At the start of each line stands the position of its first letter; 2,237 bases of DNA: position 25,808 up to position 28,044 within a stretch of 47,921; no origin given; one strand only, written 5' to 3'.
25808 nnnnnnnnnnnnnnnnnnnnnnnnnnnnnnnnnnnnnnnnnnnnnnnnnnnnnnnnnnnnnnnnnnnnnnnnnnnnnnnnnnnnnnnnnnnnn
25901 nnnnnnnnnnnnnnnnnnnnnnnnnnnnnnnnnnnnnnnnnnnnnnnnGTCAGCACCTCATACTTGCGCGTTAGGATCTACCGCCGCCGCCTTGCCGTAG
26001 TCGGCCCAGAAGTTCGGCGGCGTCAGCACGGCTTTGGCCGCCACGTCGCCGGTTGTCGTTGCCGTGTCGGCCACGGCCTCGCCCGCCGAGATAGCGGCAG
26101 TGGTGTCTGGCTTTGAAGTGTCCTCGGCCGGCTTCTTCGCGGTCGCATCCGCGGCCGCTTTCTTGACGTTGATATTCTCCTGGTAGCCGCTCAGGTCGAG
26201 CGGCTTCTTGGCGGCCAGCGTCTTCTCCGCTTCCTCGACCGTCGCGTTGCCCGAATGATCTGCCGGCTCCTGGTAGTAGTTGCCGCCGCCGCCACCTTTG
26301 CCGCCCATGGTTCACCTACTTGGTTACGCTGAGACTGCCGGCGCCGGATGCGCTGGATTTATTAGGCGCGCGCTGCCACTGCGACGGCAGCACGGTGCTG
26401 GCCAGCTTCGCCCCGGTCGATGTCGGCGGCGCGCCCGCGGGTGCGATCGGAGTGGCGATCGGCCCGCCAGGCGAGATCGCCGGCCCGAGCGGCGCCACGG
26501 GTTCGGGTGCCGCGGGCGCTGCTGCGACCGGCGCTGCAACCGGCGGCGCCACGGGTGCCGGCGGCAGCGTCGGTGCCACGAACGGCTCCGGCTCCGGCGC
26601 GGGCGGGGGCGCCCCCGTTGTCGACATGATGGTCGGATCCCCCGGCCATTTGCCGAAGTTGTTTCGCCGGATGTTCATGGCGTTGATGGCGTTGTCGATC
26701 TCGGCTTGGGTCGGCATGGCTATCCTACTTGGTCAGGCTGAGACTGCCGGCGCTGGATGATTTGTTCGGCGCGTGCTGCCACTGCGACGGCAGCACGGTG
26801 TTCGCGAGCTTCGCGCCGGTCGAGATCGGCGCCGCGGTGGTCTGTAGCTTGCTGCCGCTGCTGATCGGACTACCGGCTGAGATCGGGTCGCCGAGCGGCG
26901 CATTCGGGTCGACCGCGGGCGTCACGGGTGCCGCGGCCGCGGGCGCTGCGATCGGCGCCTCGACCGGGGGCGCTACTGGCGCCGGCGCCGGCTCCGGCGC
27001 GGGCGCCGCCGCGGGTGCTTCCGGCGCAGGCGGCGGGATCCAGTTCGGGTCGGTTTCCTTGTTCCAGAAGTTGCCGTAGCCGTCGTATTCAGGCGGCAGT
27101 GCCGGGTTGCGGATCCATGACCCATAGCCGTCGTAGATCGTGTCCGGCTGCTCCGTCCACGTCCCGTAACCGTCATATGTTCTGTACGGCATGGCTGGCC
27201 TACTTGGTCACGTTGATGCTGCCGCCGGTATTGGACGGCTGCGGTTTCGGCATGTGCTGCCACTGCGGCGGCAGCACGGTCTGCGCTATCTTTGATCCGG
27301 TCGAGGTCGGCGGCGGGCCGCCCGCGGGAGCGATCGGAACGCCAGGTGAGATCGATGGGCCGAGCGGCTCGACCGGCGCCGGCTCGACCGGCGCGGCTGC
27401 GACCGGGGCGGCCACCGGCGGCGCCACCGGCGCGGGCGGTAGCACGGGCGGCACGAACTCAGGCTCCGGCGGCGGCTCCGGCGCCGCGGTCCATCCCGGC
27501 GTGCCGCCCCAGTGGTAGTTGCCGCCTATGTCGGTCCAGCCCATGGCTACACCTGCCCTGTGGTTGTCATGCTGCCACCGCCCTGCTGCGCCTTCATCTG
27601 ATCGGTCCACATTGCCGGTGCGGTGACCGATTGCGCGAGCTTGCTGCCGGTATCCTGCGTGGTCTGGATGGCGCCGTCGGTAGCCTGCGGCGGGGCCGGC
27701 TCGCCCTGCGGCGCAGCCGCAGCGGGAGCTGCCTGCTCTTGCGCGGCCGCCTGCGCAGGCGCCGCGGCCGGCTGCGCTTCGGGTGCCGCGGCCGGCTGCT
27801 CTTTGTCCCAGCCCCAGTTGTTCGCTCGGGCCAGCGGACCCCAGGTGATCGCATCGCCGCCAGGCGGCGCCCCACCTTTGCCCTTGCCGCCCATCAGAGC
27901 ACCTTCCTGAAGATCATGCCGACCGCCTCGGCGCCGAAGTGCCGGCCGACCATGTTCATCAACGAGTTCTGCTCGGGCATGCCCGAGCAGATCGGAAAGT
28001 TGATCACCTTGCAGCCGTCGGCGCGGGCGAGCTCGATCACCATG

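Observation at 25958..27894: Five tandem small proteins sharing a C-terminal peptide on variable Pro/Ala-rich bodies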

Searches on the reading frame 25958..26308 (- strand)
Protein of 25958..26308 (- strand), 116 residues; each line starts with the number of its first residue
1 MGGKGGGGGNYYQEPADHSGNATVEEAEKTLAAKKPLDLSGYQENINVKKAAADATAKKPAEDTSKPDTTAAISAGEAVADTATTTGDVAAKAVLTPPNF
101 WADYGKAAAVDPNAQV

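Call 5: search_protein_families(library=phrogs, proteins=[window:25958-26308:-], max_evalue=0.01)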
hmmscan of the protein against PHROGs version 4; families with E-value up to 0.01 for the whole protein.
window:25958-26308:- (116 aa): 0 families

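Call 6: search_protein_families(library=pfam, proteins=[window:25958-26308:-], max_evalue=0.01)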
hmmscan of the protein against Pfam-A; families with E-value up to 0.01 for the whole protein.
window:25958-26308:- (116 aa): 0 families

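Call 66: search_dna_similar(query=window:25961-26308:-, collection=phages, mode=protein, max_evalue=1, max_rows=15)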
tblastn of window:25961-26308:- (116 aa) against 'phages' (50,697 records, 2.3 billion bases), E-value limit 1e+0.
No match.

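Call 94: search_protein_families(library=ncbifam, proteins=[window:25961-26308:-], max_evalue=0.01)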
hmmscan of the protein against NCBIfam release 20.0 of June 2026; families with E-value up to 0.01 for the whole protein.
window:25961-26308:- (116 aa): 0 families

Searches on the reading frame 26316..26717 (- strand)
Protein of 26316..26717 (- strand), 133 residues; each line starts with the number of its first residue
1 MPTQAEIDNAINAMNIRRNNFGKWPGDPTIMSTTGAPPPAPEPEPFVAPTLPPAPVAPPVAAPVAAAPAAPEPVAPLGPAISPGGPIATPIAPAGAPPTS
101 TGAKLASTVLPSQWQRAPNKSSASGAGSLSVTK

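Call 5: search_protein_families(library=phrogs, proteins=[window:26316-26717:-], max_evalue=0.01)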
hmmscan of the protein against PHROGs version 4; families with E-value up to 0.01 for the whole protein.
window:26316-26717:- (133 aa): 0 families

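Call 6: search_protein_families(library=pfam, proteins=[window:26316-26717:-], max_evalue=0.01)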
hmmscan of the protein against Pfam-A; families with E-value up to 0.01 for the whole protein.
window:26316-26717:- (133 aa): 0 families

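Call 11: search_dna_similar(query=window:26316-26717:-, collection=phages, mode=protein, max_evalue=1, max_rows=25)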
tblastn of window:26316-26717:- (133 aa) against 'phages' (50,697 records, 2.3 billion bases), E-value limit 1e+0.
No match.

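Call 58: predict_structure(alignment_id=A5)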
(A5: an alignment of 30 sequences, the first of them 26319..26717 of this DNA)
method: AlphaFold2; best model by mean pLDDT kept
length: 133 residues; sequences in the alignment: 30
mean_pLDDT: 70.4   pTM: 0.20
mean pLDDT of the five models: 70.4, 70.4, 68.7, 68.7, 68.5
residues with pLDDT >= 90: 8; 70-90: 60; 50-70: 63; < 50: 2
segments of 3 or more residues with pLDDT < 50: none
pLDDT, mean of each block of 10 residues (from residue 1): 89 76 58 65 80 83 83 81 74 59 59 60 54 53
secondary structure, 60 per line:
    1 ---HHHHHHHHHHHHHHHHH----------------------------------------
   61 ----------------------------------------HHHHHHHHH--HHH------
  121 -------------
elements in order: H4-20 H101-109

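Call 63: search_protein_representatives(alignment_id=A5)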
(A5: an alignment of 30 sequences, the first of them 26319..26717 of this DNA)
Query: 30 sequences, 140 profile positions. Proteins with E-value up to 0.001 (for the whole library): 74; up to 1e-10: 48; up to 1e-30: 0. The best 74 are listed.
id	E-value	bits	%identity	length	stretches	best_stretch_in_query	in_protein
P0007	1.3e-25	107.4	-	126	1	1-140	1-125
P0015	8.9e-25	104.6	-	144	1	1-139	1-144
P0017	1.2e-24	104.2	-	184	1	1-140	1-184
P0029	3.4e-24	102.7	-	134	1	1-140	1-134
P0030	1.2e-22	97.7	-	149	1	1-140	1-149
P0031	3.1e-22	96.4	-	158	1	1-139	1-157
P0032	1.3e-21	94.4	-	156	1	1-140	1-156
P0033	8.6e-21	91.7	-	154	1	1-140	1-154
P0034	1.4e-20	91.1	-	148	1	1-139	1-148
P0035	4.8e-20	89.3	-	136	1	1-140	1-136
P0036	1.2e-19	88.1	-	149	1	1-140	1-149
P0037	6.2e-19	85.7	-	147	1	1-139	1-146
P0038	3.2e-18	83.4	-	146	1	1-140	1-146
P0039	3.4e-18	83.3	-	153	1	1-139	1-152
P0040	7.2e-18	82.3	-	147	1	1-138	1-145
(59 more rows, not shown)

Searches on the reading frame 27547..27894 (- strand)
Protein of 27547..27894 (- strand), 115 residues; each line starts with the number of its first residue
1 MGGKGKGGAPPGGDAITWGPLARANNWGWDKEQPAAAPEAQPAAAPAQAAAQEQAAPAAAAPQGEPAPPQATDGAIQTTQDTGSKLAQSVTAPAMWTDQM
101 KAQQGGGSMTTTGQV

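Call 5: search_protein_families(library=phrogs, proteins=[window:27547-27894:-], max_evalue=0.01)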
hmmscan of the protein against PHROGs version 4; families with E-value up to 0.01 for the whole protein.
window:27547-27894:- (115 aa): 0 families

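Call 6: search_protein_families(library=pfam, proteins=[window:27547-27894:-], max_evalue=0.01)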
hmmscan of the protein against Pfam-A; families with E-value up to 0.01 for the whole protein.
window:27547-27894:- (115 aa): 0 families

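Call 46: find_homologous_proteins(query=A4, max_evalue=0.001)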
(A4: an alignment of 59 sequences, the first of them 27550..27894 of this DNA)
Query A4 (59 sequences) (115 aa, profile of the alignment): 28 proteins with E <= 0.001 among 8000 candidates.
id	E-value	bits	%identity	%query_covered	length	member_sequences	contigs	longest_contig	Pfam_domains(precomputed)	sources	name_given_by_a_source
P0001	9.3e-20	90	-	-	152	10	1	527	-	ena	-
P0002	4.6e-19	88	30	42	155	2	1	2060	-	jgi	jgi:hypothetical protein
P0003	8.0e-18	84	-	-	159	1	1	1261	-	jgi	jgi:hypothetical protein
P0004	8.3e-17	80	-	-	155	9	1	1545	-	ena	-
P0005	9.2e-17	80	-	-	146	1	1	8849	-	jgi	jgi:hypothetical protein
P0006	9.4e-17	80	-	-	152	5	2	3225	-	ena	-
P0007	9.7e-17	80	59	100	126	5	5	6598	-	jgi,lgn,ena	-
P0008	1.3e-16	80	55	10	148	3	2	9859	-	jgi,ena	-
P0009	1.6e-16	80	57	100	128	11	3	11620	-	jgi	jgi:hypothetical protein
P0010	1.7e-16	80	-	-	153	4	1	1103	-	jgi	-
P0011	1.7e-16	79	-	-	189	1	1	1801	-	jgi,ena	-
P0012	3.4e-16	78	-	-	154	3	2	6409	-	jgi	jgi:membrane protein involved in colicin uptake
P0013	5.9e-16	78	-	-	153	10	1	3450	-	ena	-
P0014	1.7e-15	76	-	-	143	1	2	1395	-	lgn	-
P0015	2.0e-15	76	-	-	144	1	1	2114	-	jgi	jgi:hypothetical protein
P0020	2.0e-14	73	-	-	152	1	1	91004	-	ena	-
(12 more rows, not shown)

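Call 48: find_encoding_contigs(protein=P0020, flank=10000, max_places=3)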
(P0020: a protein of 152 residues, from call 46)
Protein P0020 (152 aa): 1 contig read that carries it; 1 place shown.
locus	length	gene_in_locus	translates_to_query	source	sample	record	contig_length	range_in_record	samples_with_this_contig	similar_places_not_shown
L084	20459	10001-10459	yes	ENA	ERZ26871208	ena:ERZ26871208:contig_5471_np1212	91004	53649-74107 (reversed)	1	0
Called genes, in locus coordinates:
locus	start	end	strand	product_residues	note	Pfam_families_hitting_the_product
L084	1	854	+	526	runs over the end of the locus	PF03237:Terminase_6N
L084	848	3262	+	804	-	-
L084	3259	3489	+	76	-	-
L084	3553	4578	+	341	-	-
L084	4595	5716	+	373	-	-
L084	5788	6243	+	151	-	-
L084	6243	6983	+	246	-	PF24175:SU10_adaptor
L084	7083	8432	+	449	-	-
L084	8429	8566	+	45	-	-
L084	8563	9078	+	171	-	-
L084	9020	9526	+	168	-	PF00583:Acetyltransf_1 (weak)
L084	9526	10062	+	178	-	-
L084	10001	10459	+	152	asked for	-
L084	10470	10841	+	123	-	-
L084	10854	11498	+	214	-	-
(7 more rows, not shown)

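Call 62: search_protein_families(library=phrogs, alignment_id=A4, max_evalue=0.01)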
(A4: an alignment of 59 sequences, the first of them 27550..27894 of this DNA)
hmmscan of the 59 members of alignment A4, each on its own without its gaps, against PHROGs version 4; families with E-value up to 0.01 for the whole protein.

A. member 1, window:27550-27894:- (115 aa): 0 families

B. families by the number of members that match (of 59 scanned): 1 family
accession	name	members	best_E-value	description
phrog_29022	-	1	0.0097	virion structural protein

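Call 76: search_solved_structures(query=A4, max_evalue=1)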
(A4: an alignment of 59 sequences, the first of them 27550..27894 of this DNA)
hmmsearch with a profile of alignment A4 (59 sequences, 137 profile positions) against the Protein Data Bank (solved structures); distinct sequences matched with E-value up to 1: 6.
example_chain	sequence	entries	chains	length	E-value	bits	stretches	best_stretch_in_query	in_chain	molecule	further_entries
9njt_A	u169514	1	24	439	0.008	20.5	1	46-100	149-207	Dihydrolipoyllysine-residue succinyltransferase component of 2-oxoglutarate dehydrogenase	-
1x9p_A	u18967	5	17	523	0.15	16.4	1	2-84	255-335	Penton protein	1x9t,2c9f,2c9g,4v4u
3izo_A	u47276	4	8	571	0.21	15.9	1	5-84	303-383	Penton protein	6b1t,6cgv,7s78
6ijo_D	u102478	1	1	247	0.37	15.1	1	23-87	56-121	PsaD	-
2c6s_A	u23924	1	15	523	0.46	14.8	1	2-82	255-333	ADENOVIRUS 2,12 PENTON BASE CHIMERA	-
6ysy_B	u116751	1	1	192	0.71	14.2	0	50-84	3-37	Myosin light chain 1/3, skeletal muscle isoform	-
